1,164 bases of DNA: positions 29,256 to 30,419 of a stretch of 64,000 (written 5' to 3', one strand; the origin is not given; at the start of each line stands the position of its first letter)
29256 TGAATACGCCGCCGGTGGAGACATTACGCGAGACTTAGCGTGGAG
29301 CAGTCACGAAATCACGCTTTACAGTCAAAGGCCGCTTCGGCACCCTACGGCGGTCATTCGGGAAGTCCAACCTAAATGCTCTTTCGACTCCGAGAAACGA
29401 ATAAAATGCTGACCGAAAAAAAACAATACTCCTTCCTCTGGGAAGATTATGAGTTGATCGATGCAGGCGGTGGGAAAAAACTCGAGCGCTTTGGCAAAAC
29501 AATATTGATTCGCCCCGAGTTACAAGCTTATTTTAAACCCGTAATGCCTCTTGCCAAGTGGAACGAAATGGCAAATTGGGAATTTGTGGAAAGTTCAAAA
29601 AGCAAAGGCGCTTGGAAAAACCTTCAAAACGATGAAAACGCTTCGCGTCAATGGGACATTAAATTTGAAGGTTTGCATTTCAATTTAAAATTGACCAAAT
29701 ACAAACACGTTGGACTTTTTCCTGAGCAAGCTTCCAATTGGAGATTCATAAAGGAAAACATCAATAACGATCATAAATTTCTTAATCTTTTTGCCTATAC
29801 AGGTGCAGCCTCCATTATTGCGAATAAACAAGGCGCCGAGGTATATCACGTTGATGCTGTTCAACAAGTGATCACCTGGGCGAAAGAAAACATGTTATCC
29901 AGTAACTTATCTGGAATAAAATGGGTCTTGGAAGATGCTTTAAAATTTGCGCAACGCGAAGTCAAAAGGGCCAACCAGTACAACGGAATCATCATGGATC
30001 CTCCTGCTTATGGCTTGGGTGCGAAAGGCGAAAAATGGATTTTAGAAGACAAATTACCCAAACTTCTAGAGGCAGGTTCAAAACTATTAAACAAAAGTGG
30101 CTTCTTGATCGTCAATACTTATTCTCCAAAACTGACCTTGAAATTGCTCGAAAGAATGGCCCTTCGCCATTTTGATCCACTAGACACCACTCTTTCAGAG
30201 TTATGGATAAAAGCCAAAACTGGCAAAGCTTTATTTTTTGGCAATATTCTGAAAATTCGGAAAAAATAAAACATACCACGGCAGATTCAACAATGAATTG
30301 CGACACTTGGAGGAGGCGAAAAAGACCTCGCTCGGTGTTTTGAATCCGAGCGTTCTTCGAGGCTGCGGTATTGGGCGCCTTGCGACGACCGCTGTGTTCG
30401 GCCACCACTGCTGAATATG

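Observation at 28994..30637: AT-rich single-gene cassette bracketed by diverged direct copies of the ybbP 3' end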

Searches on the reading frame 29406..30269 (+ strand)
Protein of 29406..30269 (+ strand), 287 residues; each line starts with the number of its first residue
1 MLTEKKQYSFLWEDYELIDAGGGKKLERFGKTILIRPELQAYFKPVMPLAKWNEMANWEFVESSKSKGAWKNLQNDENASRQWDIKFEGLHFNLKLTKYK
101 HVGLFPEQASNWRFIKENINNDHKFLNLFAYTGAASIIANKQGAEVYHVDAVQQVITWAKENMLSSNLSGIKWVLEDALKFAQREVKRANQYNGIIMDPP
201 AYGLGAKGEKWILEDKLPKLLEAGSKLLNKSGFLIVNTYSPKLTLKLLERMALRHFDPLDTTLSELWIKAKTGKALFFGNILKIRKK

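Call 8: search_protein_families(library=pfam, proteins=[window:29406-30266:+])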
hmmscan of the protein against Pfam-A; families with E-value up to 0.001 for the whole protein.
window:29406-30266:+ (287 aa): 2 families
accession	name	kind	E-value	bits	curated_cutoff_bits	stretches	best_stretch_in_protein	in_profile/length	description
PF10672.15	Methyltrans_SAM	-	1.1e-14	54.8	27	1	79-247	82-247/286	S-adenosylmethionine-dependent methyltransferase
PF03602.21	Cons_hypoth95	-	9.7e-07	29.1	24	1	116-245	37-159/182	Conserved hypothetical protein 95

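Call 9: search_protein_families(library=ncbifam, proteins=[window:29406-30266:+])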
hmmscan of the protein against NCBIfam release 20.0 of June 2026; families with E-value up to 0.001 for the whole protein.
window:29406-30266:+ (287 aa): 11 families
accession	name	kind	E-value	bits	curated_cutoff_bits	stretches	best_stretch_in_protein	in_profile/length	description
NF008748.0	PRK11783.1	equivalog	3e-21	75.3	466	1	71-240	492-661/704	bifunctional 23S rRNA (guanine(2069)-N(7))-methyltransferase RlmK/23S rRNA (guanine(2445)-N(2))-methyltransferase RlmL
NF053718.1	23SC1962Mtase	equivalog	7.3e-12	44.7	575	1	90-251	181-339/383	23S rRNA (cytosine(1962)-C(5))-methyltransferase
NF011707.0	PRK15128.1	equivalog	9e-09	34.6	712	1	85-202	185-304/396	23S rRNA (cytosine(1962)-C(5))-methyltransferase RlmI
NF033380.1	Rlm_2499C5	equivalog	2.2e-08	33.3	650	1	86-240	186-338/391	23S rRNA (cytosine(2499)-C(5))-methyltransferase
NF046099.1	RSP_2647_MTase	equivalog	5.1e-07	28.9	600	1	83-241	180-338/391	RSP_2647 family RNA methyltransferase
TIGR00479.1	rumA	equivalog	1.5e-05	24.1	183.55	1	118-206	290-378/432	23S rRNA (uracil(1939)-C(5))-methyltransferase RlmD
TIGR00095.1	TIGR00095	equivalog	2.4e-05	24.1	117.5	1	115-238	47-162/194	16S rRNA (guanine(966)-N(2))-methyltransferase RsmD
NF040721.1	Trm14_Arch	equivalog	3.8e-05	23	280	1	118-251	220-347/370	tRNA (guanine(6)-N2)-methyltransferase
NF009639.0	PRK13168.1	equivalog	0.00013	20.9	458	1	119-203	298-382/446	23S rRNA (uracil(1939)-C(5))-methyltransferase RlmD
TIGR01177.1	TIGR01177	hypoth_equivalog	0.00041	19.8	316.55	1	121-236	182-292/330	TIGR01177 family methyltransferase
TIGR03534.1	RF_mod_PrmC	equivalog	0.00053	19.5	199.1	1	134-200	103-165/253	peptide chain release factor N(5)-glutamine methyltransferase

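Call 26: find_encoding_contigs(protein=window:29406-30269:+, flank=10000, max_places=10)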
Protein window:29406-30269:+ (287 aa): 1 contig read that carries it; 1 place shown.
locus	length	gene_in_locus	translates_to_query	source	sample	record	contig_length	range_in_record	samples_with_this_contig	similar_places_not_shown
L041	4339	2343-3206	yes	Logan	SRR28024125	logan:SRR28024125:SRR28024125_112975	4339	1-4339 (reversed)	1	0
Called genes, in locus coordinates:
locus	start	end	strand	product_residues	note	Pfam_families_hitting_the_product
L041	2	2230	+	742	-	?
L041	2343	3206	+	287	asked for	PF10672:Methyltrans_SAM, PF03602:Cons_hypoth95 (weak)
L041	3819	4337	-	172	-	?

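Call 28: find_homologous_proteins(query=window:29406-30266:+)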
Query window:29406-30266:+ (287 aa): 7998 proteins with E <= 0.001 among 8000 candidates; the best 120 are listed.
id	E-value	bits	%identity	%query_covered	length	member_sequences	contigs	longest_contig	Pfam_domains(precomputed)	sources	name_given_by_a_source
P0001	1.1e-168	578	89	100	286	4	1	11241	PF13847.13,PF10672.16,PF03602.22,PF01170.25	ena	-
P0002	8.0e-166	569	86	100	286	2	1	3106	PF10672.16,PF03602.22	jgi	-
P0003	2.5e-165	567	87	100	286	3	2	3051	PF10672.16,PF03602.22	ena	-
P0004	8.8e-158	542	83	100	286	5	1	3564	PF10672.16,PF03602.22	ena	-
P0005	4.0e-137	475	72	99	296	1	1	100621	PF13847.13,PF10672.16,PF03602.22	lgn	-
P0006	3.0e-133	462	71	98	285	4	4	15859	PF13847.13,PF10672.16,PF03602.22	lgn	-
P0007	5.7e-129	448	69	98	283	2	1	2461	PF10672.16,PF03602.22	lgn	-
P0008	5.8e-127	441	66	100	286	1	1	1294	PF10672.16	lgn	-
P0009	7.1e-126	438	67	98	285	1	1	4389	PF10672.16,PF03602.22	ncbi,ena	-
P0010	2.9e-124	432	69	98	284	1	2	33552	PF13847.13,PF10672.16,PF03602.22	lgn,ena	-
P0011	3.2e-124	432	69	98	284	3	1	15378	PF13847.13,PF10672.16,PF03602.22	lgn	-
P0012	3.5e-124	432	69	98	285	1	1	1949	PF13847.13,PF10672.16,PF03602.22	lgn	-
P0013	7.0e-124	431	68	99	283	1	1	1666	PF13847.13,PF10672.16,PF03602.22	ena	-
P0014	1.1e-123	430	69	98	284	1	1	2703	PF13847.13,PF10672.16,PF03602.22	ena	-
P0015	1.1e-123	430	68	98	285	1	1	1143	PF13847.13,PF10672.16,PF03602.22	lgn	-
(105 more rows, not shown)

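Call 29: find_encoding_contigs(protein=P0001, flank=6000, max_places=4)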
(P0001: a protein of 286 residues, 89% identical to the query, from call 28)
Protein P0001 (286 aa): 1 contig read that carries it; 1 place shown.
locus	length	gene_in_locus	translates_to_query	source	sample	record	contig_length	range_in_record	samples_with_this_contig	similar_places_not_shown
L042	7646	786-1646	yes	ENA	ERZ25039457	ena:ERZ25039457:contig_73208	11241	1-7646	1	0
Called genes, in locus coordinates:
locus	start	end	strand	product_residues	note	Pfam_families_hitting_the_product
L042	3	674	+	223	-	?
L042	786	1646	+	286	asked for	PF10672:Methyltrans_SAM, PF03602:Cons_hypoth95, PF01170:UPF0020 (weak), PF13847:Methyltransf_31 (weak)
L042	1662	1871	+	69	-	-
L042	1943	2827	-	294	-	PF00165:HTH_AraC (weak), PF12833:HTH_18, PF00165:HTH_AraC (weak)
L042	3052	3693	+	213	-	PF00857:Isochorismatase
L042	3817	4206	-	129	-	PF01124:MAPEG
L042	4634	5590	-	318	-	PF00389:2-Hacid_dh, PF02826:2-Hacid_dh_C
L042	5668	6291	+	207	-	PF04299:FMN_bind_2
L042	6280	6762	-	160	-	PF02870:Methyltransf_1N, PF01035:DNA_binding_1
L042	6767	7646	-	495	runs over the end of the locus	PF02805:Ada_Zn_binding, PF12833:HTH_18, PF00165:HTH_AraC (weak), PF06029:AlkA_N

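Call 30: find_encoding_contigs(protein=P0002, flank=6000, max_places=4)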
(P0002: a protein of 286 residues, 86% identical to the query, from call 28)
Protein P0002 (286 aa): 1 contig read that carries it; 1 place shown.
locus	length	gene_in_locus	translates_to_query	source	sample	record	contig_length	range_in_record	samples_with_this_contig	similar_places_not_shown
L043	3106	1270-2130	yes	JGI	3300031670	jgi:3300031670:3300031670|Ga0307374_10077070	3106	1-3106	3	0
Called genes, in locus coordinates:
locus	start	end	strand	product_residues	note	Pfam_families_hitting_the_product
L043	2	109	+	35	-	?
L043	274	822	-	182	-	-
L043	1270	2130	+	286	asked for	PF10672:Methyltrans_SAM, PF03602:Cons_hypoth95 (weak)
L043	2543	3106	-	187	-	?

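Call 31: find_encoding_contigs(protein=P0004, flank=6000, max_places=4)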
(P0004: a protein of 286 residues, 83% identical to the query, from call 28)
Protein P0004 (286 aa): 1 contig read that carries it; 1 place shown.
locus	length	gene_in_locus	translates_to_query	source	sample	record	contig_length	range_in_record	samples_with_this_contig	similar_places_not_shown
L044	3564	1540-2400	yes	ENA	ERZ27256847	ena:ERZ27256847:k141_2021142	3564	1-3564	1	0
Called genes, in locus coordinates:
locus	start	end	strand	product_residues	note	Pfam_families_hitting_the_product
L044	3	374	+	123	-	?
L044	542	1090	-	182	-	-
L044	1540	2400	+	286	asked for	PF10672:Methyltrans_SAM, PF03602:Cons_hypoth95 (weak)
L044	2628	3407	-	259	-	PF06764:DUF1223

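Call 45: search_protein_families(library=ncbifam, proteins=[L044:542-1087:-, L044:51-371:+], max_evalue=0.01)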
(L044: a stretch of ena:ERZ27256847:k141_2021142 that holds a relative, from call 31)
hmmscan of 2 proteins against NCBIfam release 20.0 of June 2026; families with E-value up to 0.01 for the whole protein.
L044:542-1087:- (181 aa): 0 families

L044:51-371:+ (107 aa): 0 families

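Call 66: search_solved_structures(query=window:29406-30266:+, max_evalue=0.001)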
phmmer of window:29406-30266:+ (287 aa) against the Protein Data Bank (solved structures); distinct sequences matched with E-value up to 0.001: 8.
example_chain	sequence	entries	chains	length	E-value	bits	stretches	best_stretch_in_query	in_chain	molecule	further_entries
2igt_A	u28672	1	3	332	2.2e-49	171.7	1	14-244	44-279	SAM dependent methyltransferase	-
3vse_A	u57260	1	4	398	1.6e-08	37.7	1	92-249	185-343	Putative uncharacterized protein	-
3v8v_A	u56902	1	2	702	2.6e-08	37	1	87-236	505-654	Ribosomal RNA large subunit methyltransferase L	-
3v97_A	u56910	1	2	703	2.6e-08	37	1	87-236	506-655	Ribosomal RNA large subunit methyltransferase L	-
2b78_A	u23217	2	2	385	1.2e-07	34.7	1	38-256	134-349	hypothetical protein SMU.776 | Putative uncharacterized protein SMU.776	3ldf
2as0_A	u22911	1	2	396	6.9e-07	32.3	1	100-251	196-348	hypothetical protein PH1915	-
3c0k_A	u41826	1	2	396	4.3e-06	29.7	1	103-250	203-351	UPF0064 protein yccW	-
1wxw_A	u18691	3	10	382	1.5e-05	27.9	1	100-248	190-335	hypothetical protein TTHA1280 | putative SAM-dependent RNA methyltransferase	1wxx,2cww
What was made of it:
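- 29353..30355 (+): Low-GC cargo segment carrying one gene, a class I SAM-dependent methyltransferase (ORF 29406-30269; an alternative ATG lies at 29376). Pfam Methyltrans_SAM 1e-14 (call 8); PDB 2IGT 2e-49 (call 66).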

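Call 74: search_protein_families(library=pfam, proteins=[L044:51-371:+, L044:545-1090:-], max_evalue=0.01)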
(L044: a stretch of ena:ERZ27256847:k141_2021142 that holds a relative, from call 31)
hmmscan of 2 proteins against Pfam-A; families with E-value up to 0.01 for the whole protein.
L044:51-371:+ (107 aa): 2 families
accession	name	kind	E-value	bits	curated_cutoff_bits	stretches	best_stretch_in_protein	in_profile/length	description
PF01590.32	GAF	-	0.0032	18.4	22.4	1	25-67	91-132/133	GAF domain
PF13185.12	GAF_2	-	0.0039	17.8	28.6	1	25-67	92-134/136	GAF domain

L044:545-1090:- (182 aa): 1 family
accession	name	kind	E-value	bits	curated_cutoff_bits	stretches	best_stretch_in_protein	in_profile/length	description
PF02635.20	DsrE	-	3.8e-05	24.3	22.7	1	79-177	25-111/116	DsrE/DsrF-like family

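Call 78: find_encoding_contigs(protein=P0003, flank=5000, max_places=4)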
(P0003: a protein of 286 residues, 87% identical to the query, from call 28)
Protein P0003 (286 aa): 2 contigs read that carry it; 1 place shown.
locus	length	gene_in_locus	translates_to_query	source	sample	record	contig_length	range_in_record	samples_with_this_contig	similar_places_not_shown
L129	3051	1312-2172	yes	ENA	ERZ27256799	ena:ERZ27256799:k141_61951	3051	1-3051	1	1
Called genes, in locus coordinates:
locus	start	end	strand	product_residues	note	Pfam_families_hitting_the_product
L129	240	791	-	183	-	PF02635:DsrE (weak)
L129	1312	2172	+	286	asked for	PF10672:Methyltrans_SAM, PF03602:Cons_hypoth95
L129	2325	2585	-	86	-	-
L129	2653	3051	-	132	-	?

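Call 79: find_encoding_contigs(protein=P0005, flank=6000, max_places=3)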
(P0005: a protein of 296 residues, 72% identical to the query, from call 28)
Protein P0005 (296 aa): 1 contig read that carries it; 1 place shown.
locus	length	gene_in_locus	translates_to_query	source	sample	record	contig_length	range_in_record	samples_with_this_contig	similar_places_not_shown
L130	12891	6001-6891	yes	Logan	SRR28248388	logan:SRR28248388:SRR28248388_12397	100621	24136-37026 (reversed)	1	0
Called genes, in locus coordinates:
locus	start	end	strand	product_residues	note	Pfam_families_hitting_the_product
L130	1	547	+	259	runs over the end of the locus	PF13568:OMP_b-brl_2 (weak)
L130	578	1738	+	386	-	PF22660:RS_preATP-grasp-like, PF01071:GARS_A (weak), PF02786:CPSase_L_D2 (weak), PF07478:Dala_Dala_lig_C, PF02222:ATP-grasp, PF21244:PurT_C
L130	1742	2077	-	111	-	-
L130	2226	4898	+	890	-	-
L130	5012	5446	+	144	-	PF01042:Ribonuc_L-PSP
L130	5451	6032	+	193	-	-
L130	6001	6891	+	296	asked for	PF10672:Methyltrans_SAM, PF03602:Cons_hypoth95, PF13847:Methyltransf_31 (weak)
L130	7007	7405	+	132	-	-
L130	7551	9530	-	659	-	PF08497:Radical_SAM_N, PF11842:DUF3362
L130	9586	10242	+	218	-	-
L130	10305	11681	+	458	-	PF01266:DAO (weak), PF07992:Pyr_redox_2 (faint), PF13450:NAD_binding_8, PF01593:Amino_oxidase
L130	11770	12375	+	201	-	-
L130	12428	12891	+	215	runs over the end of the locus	PF02674:Colicin_V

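Call 82: search_dna_similar(query=window:29406-30266:+, collection=phages, mode=protein, max_rows=8)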
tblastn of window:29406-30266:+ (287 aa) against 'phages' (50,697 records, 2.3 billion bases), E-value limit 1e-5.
Records with a match: 23; places in all: 23; records where one place covers at least 80% of the query: 15.
Best place of each record, by identity: <60% 23.
By first word of the organism name: Bacteriophage 20; Listeria 2; Staphylococcus 1.
By host as written in the record: - 20; Listeria monocytogenes 2; Staphylococcus aureus 1.
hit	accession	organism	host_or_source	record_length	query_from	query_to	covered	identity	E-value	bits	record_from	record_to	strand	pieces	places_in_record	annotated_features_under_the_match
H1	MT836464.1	Bacteriophage sp.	human fecal samples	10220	12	251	84%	43.5%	9e-51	184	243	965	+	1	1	record has no annotation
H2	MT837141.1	Bacteriophage sp.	human fecal samples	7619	12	258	86%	41.1%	3e-54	194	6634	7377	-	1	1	record has no annotation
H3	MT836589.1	Bacteriophage sp.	human fecal samples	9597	12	251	84%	42.3%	6e-52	188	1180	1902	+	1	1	record has no annotation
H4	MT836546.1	Bacteriophage sp.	human fecal samples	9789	12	251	84%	41.9%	8e-56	199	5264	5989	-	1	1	record has no annotation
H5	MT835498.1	Bacteriophage sp.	human fecal samples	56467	12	251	84%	41.9%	4e-49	180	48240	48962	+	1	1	record has no annotation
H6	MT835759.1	Bacteriophage sp.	human fecal samples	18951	7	249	85%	39.8%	1e-53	192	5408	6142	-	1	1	record has no annotation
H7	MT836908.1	Bacteriophage sp.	human fecal samples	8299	12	251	84%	40.2%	6e-54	194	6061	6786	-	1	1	record has no annotation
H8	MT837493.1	Bacteriophage sp.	human fecal samples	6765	12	249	83%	40.2%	3e-49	180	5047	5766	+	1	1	record has no annotation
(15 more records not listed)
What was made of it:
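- Tried and rejected: Phage records give only ~40% amino-acid hits to the methyltransferase (call 82).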
